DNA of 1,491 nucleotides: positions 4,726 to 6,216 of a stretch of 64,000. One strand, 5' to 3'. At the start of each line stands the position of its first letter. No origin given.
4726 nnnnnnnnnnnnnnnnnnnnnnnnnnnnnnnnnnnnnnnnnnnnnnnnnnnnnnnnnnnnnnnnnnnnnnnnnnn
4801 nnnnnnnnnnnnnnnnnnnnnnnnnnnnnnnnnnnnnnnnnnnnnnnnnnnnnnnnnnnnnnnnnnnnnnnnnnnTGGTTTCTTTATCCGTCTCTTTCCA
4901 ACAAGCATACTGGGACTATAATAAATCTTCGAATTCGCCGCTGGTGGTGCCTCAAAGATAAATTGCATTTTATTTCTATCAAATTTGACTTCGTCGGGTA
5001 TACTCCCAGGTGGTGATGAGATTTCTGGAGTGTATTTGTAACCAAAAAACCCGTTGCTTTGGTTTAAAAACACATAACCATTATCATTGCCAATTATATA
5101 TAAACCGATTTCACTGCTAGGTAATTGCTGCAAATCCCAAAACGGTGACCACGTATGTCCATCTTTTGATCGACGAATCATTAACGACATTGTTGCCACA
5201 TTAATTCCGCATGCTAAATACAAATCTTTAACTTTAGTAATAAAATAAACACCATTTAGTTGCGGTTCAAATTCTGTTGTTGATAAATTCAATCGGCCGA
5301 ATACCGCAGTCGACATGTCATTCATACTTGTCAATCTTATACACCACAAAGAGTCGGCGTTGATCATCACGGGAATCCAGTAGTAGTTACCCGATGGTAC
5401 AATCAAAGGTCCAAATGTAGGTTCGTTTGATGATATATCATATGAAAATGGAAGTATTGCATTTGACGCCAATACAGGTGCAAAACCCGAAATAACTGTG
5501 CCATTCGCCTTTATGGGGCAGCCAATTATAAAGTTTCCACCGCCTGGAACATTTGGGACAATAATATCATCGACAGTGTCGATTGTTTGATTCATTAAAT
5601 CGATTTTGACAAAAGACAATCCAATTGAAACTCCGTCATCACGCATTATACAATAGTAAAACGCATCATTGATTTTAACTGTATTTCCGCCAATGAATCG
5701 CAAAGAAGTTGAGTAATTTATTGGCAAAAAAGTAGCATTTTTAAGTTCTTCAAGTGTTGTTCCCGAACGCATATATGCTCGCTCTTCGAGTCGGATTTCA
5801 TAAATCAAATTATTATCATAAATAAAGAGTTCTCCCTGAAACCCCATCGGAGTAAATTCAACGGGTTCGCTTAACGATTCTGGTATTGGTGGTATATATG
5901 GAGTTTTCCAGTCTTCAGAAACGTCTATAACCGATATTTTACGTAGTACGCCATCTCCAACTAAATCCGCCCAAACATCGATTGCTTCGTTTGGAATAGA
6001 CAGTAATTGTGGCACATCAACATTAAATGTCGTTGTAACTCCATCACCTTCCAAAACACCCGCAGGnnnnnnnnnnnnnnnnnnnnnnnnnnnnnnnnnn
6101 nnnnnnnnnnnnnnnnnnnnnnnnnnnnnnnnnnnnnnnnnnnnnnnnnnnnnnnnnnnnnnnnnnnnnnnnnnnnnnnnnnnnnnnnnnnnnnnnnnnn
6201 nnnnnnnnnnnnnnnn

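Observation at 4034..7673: Beta-helix (pectate-lyase fold) protein cassette present as two divergent paralogs in opposite orientations, outside the tail module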

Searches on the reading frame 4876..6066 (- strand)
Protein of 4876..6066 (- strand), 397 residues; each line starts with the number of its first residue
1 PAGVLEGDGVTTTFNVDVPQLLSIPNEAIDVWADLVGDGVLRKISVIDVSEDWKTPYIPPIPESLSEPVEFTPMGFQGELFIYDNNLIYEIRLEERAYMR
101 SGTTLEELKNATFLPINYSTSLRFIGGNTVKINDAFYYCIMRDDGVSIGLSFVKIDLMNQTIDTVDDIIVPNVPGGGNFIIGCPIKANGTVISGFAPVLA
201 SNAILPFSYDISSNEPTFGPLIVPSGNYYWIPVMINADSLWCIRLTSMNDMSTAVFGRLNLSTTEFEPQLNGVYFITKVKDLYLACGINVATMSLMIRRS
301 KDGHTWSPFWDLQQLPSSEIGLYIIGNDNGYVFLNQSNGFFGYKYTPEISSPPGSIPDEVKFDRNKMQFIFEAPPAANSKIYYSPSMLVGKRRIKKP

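Call 103: find_related_loci(query=A9, collection=metagenome_contigs, flank=10000)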
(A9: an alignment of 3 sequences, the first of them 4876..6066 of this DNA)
Query A9 (397 aa) in metagenome_contigs; peptide patterns used: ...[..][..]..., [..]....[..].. (x = any residue, [..] = any of these).
284 stretches matched a pattern; 1 encode a relative of the query (tblastn E <= 1e-3); 1 distinct loci.
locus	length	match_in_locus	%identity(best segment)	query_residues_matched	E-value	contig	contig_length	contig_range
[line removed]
